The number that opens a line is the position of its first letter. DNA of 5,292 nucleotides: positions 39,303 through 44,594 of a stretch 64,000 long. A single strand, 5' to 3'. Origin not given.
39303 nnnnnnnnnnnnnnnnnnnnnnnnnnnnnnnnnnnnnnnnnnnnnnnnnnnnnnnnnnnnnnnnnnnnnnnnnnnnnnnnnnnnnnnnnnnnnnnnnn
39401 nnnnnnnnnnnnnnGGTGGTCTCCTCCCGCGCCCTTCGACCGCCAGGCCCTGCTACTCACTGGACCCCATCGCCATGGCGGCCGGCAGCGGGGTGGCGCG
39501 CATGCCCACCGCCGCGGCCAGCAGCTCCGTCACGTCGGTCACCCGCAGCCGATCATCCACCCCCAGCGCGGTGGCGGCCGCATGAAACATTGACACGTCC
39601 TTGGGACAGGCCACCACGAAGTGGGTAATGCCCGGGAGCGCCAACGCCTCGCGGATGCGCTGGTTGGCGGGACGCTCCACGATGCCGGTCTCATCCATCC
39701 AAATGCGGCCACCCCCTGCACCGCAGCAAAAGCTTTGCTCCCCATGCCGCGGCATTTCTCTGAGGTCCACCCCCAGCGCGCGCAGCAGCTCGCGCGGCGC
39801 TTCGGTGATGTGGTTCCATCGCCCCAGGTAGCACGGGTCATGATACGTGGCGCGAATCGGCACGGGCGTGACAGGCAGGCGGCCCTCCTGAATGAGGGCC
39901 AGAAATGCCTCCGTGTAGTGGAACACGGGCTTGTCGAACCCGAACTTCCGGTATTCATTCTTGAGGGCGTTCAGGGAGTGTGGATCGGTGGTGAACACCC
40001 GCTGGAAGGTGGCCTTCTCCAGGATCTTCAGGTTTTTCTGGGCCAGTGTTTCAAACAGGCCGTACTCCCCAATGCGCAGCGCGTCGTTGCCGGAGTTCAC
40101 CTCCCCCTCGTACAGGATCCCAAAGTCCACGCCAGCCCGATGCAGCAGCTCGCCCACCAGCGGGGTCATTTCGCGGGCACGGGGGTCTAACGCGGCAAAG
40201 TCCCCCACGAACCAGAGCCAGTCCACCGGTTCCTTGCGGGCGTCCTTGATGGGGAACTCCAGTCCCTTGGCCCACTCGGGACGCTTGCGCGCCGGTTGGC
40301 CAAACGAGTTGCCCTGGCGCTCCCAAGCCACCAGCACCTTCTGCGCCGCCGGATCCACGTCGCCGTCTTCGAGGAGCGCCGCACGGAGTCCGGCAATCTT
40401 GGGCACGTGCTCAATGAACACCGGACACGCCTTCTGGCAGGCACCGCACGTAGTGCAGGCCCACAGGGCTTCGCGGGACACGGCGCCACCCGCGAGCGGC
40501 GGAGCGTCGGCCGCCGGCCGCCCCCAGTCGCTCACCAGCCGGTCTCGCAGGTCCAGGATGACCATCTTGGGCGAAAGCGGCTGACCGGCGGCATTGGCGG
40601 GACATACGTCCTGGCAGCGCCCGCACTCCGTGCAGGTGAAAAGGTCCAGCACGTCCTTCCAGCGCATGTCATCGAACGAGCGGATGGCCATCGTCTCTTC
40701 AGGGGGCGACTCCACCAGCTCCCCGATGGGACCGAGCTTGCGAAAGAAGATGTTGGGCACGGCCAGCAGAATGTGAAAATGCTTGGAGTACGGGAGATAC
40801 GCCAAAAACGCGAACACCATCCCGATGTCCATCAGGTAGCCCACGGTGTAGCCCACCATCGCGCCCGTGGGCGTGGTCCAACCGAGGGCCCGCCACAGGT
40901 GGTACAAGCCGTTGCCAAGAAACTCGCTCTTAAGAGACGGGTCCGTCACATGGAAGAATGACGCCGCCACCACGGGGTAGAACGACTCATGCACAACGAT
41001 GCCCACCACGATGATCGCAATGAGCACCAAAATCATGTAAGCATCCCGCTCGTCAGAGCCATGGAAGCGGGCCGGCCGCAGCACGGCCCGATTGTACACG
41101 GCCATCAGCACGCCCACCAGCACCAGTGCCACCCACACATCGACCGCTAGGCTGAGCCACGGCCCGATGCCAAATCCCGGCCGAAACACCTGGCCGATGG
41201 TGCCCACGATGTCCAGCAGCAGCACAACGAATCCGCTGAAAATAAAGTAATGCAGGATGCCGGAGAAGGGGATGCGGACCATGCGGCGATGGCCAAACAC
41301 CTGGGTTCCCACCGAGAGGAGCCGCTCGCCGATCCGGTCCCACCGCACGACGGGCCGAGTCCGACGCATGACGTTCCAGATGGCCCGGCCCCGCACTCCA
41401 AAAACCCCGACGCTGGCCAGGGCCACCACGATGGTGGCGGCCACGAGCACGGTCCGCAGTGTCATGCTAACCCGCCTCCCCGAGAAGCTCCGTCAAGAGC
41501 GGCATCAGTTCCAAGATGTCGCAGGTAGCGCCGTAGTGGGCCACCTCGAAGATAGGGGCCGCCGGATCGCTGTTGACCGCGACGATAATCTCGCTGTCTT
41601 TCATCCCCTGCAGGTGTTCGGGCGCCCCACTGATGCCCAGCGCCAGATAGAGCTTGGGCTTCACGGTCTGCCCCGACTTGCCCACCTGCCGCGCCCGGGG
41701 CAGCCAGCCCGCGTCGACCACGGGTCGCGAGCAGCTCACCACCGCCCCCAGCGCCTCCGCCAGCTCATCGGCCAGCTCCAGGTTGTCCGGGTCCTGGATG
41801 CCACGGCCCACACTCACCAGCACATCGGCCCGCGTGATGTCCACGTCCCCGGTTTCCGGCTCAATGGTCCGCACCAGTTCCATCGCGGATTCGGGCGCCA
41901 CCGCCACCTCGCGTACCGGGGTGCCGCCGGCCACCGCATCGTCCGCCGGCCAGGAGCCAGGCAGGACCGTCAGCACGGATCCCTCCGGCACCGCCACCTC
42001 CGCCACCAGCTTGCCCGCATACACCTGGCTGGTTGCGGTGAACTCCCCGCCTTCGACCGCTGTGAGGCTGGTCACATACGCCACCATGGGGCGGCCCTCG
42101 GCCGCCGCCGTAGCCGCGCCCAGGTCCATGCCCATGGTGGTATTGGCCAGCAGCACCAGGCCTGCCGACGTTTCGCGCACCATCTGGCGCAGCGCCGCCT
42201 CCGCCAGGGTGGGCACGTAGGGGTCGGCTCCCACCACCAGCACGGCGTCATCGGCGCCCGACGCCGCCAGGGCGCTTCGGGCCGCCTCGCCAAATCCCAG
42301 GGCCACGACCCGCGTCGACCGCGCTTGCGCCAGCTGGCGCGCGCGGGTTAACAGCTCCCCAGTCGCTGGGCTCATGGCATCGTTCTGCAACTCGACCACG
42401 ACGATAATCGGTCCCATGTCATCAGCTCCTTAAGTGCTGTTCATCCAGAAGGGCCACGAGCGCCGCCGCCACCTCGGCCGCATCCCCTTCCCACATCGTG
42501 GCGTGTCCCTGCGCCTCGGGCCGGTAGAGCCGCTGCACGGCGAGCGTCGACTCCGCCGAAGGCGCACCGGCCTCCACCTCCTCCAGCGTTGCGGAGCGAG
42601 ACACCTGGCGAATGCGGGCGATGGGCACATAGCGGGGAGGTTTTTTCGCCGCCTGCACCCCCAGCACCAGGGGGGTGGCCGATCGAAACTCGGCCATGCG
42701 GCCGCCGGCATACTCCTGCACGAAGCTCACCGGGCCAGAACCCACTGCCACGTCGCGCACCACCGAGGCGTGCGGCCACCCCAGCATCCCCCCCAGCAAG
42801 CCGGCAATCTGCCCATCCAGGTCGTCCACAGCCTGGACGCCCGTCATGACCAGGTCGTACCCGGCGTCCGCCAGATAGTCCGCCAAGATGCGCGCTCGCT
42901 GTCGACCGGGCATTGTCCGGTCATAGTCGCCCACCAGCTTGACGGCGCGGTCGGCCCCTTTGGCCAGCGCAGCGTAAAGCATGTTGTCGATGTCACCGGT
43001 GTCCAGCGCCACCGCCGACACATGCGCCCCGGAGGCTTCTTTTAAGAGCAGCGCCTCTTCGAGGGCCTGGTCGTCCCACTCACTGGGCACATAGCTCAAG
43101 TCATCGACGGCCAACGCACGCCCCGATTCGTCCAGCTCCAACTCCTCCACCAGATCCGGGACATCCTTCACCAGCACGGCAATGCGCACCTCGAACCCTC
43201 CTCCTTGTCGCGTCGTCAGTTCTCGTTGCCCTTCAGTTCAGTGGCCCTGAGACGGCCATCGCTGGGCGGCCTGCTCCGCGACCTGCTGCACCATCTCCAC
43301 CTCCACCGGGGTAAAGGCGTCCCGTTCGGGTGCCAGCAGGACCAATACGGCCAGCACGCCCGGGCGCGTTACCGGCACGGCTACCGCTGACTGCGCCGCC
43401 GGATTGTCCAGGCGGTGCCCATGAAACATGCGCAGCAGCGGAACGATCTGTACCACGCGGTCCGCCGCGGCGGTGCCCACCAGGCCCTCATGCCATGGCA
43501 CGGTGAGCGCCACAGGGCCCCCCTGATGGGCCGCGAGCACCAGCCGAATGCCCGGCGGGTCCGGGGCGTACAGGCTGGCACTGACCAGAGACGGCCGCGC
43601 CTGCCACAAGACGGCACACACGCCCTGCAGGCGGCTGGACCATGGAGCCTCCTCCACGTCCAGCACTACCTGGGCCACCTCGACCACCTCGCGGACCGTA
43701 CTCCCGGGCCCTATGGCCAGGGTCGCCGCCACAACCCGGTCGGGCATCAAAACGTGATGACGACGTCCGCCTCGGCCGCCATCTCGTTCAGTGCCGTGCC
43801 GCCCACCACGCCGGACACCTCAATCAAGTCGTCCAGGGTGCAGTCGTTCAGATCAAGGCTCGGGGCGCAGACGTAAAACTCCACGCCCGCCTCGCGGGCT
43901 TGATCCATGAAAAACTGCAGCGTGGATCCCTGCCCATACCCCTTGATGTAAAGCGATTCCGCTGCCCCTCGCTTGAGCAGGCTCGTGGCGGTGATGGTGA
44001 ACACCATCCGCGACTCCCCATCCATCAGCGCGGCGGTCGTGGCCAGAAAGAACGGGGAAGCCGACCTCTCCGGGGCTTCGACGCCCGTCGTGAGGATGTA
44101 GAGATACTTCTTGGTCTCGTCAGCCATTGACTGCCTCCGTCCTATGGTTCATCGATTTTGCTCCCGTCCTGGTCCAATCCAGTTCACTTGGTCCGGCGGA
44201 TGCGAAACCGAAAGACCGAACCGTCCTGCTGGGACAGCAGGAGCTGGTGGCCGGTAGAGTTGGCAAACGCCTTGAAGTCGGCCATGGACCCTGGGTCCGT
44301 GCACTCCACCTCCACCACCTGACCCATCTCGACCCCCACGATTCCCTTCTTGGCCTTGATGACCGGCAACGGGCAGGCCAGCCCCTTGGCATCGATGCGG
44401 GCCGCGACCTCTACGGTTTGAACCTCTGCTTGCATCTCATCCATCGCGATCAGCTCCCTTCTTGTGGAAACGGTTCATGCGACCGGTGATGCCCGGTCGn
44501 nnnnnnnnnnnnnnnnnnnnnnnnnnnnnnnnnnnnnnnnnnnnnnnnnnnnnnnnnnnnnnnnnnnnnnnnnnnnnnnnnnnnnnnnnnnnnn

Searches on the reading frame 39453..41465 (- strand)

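Call 84: search_protein_families(library=pfam, proteins=[window:39453-41465:-], max_evalue=0.001)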
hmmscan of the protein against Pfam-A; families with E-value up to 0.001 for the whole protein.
window:39453-41465:- (670 aa): 13 families
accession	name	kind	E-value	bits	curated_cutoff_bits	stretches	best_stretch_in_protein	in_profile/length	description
PF02754.22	CCG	-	7.6e-16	58.4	20.6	1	540-621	2-78/85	Cysteine-rich domain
PF13187.11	Fer4_9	-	5.2e-11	42.8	27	1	278-348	2-48/52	4Fe-4S dicluster domain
PF13237.11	Fer4_10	-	1.3e-10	41.5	25.5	1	271-348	2-53/53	4Fe-4S dicluster domain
PF13183.11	Fer4_8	-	8.2e-10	39.5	27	1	277-350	4-67/68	4Fe-4S dicluster domain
PF12838.12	Fer4_7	-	9.5e-09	36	27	1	272-292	32-52/52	4Fe-4S dicluster domain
PF12797.12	Fer4_2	-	1.7e-08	34.3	24.5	1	269-290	1-22/22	4Fe-4S binding domain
PF13534.11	Fer4_17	-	3.1e-05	24.9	22.2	0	278-349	2-58/61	4Fe-4S dicluster domain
PF00037.32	Fer4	-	7.7e-05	22.8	21.1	1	277-292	7-22/24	4Fe-4S binding domain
PF13484.11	Fer4_16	-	0.00011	23.4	30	0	277-349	1-65/66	4Fe-4S double cluster binding domain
PF12798.12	Fer4_3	-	0.00026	22.1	27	0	278-292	1-15/15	4Fe-4S binding domain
PF14697.11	Fer4_21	-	0.00051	20.6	35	0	277-290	40-53/59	4Fe-4S dicluster domain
PF12800.12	Fer4_4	-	0.00061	20.4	24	0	277-290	3-16/17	4Fe-4S binding domain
PF25160.1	LdpA_Fe-S-bd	-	0.00085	19.5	27.6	0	277-291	27-41/49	LdpA Fe-S cluster-binding domain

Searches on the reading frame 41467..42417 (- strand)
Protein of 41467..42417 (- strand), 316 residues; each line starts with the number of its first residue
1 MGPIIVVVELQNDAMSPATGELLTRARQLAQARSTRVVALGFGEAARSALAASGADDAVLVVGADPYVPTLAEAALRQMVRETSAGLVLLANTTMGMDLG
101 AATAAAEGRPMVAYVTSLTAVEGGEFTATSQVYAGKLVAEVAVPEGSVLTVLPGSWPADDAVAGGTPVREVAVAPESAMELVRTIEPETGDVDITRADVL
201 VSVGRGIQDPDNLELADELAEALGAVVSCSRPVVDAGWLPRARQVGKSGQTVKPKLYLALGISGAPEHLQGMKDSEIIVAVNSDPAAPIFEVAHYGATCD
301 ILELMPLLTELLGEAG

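Call 84: search_protein_families(library=pfam, proteins=[window:41467-42417:-], max_evalue=0.001)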
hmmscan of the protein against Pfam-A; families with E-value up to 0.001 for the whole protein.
window:41467-42417:- (316 aa): 2 families
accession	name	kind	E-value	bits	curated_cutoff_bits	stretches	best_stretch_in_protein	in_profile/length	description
PF00766.25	ETF_alpha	-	1.6e-34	118.2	27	1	193-273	1-81/81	Electron transfer flavoprotein FAD-binding domain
PF01012.27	ETF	-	2.2e-24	86.7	26.7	1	5-174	2-179/181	Electron transfer flavoprotein domain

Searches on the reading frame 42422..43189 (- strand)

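Call 84: search_protein_families(library=pfam, proteins=[window:42422-43189:-], max_evalue=0.001)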
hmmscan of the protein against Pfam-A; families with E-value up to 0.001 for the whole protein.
window:42422-43189:- (255 aa): 1 family
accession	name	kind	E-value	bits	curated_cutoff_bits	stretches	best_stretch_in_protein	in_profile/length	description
PF01012.27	ETF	-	3e-19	69.9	26.7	1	33-207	11-178/181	Electron transfer flavoprotein domain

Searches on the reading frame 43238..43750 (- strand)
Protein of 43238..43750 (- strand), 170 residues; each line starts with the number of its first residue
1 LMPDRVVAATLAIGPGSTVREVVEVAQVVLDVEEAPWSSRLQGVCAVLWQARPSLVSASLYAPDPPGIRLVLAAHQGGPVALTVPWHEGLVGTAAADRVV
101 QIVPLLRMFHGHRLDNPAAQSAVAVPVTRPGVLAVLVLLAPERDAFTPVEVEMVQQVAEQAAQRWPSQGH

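Call 84: search_protein_families(library=pfam, proteins=[window:43238-43750:-], max_evalue=0.001)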
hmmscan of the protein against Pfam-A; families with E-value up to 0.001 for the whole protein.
window:43238-43750:- (170 aa): 3 families
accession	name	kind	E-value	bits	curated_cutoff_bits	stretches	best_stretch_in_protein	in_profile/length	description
PF13185.12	GAF_2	-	3.1e-10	40.8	28.6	1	70-163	34-133/136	GAF domain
PF01590.32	GAF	-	5.7e-08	33.8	22.4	1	58-164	22-132/133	GAF domain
PF13492.12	GAF_3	-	1.2e-05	26.2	27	1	57-162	21-124/129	GAF domain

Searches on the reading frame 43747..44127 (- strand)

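Call 84: search_protein_families(library=pfam, proteins=[window:43747-44127:-], max_evalue=0.001)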
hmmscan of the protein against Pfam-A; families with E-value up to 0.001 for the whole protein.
window:43747-44127:- (126 aa): 2 families
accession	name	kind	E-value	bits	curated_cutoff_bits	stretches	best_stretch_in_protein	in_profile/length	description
PF02635.20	DsrE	-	4.8e-12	46.5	22.7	1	6-126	1-116/116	DsrE/DsrF-like family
PF13686.11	DrsE_2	-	8.6e-09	36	25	1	69-122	100-153/156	DsrE/DsrF/DrsH-like family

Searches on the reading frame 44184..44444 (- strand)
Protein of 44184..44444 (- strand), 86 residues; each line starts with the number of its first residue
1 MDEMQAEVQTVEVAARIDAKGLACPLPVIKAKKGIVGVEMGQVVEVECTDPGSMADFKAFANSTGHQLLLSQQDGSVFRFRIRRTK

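Call 84: search_protein_families(library=pfam, proteins=[window:44184-44444:-], max_evalue=0.001)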
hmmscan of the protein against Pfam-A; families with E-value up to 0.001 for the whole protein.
window:44184-44444:- (86 aa): 1 family
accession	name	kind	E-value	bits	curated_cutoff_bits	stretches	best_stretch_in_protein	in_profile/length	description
PF01206.22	TusA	-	1.6e-20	73.2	28.6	1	16-84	2-70/70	Sulfurtransferase TusA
